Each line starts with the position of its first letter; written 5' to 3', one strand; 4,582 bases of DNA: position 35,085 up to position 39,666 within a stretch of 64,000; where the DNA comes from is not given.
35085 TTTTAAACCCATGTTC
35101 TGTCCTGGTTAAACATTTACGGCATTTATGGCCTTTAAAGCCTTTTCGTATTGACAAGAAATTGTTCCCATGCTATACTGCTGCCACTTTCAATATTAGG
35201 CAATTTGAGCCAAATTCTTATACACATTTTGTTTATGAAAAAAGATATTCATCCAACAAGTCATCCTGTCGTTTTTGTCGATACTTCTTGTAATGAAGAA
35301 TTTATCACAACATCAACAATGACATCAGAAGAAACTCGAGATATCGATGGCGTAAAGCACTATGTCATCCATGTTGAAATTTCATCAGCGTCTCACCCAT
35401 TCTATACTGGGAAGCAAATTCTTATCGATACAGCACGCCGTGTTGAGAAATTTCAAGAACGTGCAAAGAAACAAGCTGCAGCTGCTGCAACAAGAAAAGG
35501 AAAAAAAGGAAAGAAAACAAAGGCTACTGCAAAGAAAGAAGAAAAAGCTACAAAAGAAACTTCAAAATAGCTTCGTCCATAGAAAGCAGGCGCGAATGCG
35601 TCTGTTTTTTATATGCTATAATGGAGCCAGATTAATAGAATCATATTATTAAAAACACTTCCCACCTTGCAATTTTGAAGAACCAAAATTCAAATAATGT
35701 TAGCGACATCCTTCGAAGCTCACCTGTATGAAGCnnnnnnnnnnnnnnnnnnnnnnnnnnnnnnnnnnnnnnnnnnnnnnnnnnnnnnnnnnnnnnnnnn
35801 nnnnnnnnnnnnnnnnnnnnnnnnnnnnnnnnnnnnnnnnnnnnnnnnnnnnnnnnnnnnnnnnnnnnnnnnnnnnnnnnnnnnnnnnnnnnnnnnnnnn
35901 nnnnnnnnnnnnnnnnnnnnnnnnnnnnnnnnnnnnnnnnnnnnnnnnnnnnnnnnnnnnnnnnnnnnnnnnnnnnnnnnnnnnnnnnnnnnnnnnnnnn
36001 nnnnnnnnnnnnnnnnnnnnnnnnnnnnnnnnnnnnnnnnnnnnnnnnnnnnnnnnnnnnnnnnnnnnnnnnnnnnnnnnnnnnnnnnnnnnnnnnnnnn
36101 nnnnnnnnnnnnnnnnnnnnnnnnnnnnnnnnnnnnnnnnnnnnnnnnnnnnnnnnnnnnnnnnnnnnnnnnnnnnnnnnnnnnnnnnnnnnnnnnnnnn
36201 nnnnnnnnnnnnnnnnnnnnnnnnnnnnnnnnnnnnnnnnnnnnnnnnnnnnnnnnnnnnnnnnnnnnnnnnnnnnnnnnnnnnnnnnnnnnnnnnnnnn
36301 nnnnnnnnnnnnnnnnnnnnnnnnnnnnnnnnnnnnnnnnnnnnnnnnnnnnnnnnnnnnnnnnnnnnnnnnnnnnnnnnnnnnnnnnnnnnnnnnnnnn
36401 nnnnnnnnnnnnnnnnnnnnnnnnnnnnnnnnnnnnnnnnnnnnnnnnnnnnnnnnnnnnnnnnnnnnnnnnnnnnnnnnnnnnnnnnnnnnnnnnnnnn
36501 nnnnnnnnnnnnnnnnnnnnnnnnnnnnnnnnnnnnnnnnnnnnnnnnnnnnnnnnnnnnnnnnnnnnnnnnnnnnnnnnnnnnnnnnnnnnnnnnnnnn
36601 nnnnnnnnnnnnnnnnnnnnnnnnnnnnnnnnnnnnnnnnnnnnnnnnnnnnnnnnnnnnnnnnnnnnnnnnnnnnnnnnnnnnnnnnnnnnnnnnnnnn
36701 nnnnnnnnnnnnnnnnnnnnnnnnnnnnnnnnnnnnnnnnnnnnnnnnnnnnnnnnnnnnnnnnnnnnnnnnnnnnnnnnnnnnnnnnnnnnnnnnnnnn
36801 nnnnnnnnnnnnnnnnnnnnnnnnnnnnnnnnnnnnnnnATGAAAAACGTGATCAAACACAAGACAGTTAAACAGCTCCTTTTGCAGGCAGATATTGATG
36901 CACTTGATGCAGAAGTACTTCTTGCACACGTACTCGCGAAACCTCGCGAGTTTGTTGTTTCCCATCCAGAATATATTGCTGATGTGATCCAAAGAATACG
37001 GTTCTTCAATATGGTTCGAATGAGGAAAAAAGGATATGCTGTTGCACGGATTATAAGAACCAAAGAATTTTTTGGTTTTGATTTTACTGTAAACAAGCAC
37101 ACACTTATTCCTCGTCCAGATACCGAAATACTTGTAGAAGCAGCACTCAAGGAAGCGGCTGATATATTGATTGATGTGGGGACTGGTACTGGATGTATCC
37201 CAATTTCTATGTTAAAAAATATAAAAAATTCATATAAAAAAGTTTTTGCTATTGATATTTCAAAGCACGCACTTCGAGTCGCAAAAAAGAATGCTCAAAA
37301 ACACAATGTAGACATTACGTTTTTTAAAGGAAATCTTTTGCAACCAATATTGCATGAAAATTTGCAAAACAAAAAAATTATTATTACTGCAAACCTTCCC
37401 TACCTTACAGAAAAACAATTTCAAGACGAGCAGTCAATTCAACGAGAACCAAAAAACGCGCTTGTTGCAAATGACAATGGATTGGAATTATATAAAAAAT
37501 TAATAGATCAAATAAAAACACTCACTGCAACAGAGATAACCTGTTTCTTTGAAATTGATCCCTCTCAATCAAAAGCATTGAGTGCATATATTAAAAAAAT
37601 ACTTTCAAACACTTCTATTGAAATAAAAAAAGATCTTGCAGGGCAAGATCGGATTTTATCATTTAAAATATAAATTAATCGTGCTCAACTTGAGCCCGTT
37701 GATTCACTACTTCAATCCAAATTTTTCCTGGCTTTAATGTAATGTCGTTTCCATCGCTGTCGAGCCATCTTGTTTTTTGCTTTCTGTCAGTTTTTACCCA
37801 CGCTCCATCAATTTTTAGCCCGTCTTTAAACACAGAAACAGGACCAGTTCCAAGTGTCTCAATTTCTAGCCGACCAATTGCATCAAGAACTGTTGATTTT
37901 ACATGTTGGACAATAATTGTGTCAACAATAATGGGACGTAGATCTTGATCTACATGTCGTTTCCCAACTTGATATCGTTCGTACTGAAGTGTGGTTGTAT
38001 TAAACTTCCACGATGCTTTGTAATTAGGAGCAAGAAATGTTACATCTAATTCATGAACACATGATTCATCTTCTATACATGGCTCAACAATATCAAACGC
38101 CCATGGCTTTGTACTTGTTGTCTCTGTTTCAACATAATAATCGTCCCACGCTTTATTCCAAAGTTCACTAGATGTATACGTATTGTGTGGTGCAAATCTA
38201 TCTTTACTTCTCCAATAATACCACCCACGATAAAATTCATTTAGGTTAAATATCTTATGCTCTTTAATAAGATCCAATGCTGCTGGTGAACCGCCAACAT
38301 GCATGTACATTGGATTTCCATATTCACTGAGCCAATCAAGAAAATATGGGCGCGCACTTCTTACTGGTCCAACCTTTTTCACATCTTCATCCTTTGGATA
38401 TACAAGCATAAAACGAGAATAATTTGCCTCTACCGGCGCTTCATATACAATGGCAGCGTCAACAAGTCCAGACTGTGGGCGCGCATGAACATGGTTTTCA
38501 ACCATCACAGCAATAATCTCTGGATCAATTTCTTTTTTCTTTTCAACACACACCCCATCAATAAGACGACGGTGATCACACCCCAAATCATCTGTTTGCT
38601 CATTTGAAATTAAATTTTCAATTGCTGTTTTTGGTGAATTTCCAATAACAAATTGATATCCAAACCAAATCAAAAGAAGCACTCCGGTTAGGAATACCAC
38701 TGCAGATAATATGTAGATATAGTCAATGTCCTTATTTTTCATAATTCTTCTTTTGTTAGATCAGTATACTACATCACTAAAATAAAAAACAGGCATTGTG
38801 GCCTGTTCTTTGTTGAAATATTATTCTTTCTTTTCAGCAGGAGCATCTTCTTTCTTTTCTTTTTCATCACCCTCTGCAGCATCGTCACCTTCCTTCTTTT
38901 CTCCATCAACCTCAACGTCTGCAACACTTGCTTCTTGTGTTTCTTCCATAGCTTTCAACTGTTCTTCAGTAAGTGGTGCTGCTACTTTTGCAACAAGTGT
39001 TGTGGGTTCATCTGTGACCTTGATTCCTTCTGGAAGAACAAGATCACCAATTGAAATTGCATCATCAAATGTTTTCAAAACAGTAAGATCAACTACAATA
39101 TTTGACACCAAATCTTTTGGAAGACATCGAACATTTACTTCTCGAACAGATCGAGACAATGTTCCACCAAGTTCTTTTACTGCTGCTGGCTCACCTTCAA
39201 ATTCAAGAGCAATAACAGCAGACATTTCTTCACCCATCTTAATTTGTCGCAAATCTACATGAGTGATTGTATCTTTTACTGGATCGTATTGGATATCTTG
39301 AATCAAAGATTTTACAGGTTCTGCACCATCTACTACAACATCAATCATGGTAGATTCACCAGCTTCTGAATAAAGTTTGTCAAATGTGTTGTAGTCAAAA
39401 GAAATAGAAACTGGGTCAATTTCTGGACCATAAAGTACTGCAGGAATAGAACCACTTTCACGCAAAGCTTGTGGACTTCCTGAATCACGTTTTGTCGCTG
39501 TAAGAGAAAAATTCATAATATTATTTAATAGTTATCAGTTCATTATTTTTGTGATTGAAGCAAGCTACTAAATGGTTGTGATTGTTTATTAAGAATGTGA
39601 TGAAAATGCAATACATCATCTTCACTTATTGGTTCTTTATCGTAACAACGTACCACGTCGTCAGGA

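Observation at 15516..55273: Dispersed palindromic repeat family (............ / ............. units, 9-10 bp period) located immediately upstream of housekeeping genes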

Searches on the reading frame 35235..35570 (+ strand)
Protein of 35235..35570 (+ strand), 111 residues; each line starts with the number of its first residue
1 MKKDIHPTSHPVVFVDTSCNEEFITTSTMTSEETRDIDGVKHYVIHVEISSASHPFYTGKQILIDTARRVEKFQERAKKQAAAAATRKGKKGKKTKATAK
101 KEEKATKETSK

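Call 43: search_protein_families(library=pfam, proteins=[window:35235-35570:+])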
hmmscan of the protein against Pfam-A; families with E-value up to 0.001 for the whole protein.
window:35235-35570:+ (111 aa): 1 family
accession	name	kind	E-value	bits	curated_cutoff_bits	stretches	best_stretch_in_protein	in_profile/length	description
PF01197.23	Ribosomal_L31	-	2e-24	86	27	1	1-76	1-63/65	Ribosomal protein L31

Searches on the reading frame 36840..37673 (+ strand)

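Call 77: search_protein_families(library=pfam, proteins=[window:36840-37673:+], max_evalue=0.0001)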
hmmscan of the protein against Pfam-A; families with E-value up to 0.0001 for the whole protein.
window:36840-37673:+ (277 aa): 9 families
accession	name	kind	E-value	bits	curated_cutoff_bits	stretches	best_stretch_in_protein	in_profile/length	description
PF17827.6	PrmC_N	-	1.9e-10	41.5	23.4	1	10-72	6-70/71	PrmC N-terminal domain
PF13847.12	Methyltransf_31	-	2.6e-10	40.6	27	1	107-187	4-84/145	Methyltransferase domain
PF05175.20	MTS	-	4.5e-09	36.6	23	1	95-192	20-112/170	Methyltransferase small domain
PF13649.12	Methyltransf_25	-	6.4e-09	36.8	27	1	111-193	2-81/97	Methyltransferase domain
PF06325.19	PrmA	-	8.4e-07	29.2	22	1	102-185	158-233/296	Ribosomal protein L11 methyltransferase (PrmA)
PF12847.13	Methyltransf_18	-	1.2e-06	29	27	1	105-175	13-83/151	Methyltransferase domain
PF08241.18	Methyltransf_11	-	2.9e-05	25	21.2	1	112-168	2-53/95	Methyltransferase domain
PF01209.24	Ubie_methyltran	-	8.9e-05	22.4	20.1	0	107-165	48-106/233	ubiE/COQ5 methyltransferase family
PF09445.16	Methyltransf_15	-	9.6e-05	22.5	22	0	109-177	3-69/165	RNA cap guanine-N2 methyltransferase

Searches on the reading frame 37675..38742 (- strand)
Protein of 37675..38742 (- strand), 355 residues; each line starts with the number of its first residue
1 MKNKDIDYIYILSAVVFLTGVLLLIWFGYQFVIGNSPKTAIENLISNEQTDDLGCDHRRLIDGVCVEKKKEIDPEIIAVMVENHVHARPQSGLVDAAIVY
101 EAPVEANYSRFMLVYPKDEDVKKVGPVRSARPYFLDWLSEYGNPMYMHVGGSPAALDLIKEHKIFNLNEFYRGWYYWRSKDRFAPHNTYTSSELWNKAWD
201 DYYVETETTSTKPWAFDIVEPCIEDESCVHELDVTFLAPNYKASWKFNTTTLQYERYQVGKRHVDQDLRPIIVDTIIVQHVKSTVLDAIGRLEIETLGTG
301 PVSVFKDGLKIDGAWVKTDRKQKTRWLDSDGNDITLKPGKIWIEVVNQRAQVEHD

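Call 77: search_protein_families(library=pfam, proteins=[window:37675-38742:-], max_evalue=0.0001)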
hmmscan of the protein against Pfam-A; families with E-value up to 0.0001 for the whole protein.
window:37675-38742:- (355 aa): 2 families
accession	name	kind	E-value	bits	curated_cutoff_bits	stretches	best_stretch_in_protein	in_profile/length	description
PF11258.13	DUF3048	-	3.5e-40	138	25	1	70-199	10-142/148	Protein of unknown function (DUF3048) N-terminal domain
PF17479.7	DUF3048_C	-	3.6e-22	79.3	25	1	234-343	3-114/114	Protein of unknown function (DUF3048) C-terminal domain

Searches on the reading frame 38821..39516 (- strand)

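Call 89: search_protein_families(library=pfam, proteins=[window:38821-39516:-], max_evalue=0.001)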
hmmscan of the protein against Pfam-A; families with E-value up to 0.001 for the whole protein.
window:38821-39516:- (231 aa): 2 families
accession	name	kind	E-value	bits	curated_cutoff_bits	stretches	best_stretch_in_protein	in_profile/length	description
PF01386.24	Ribosomal_L25p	-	3.4e-23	82.4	23.6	1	5-89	1-82/82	Ribosomal L25p family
PF14693.11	Ribosomal_TL5_C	-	2e-19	70.2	27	1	99-181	3-83/84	Ribosomal protein TL5, C-terminal domain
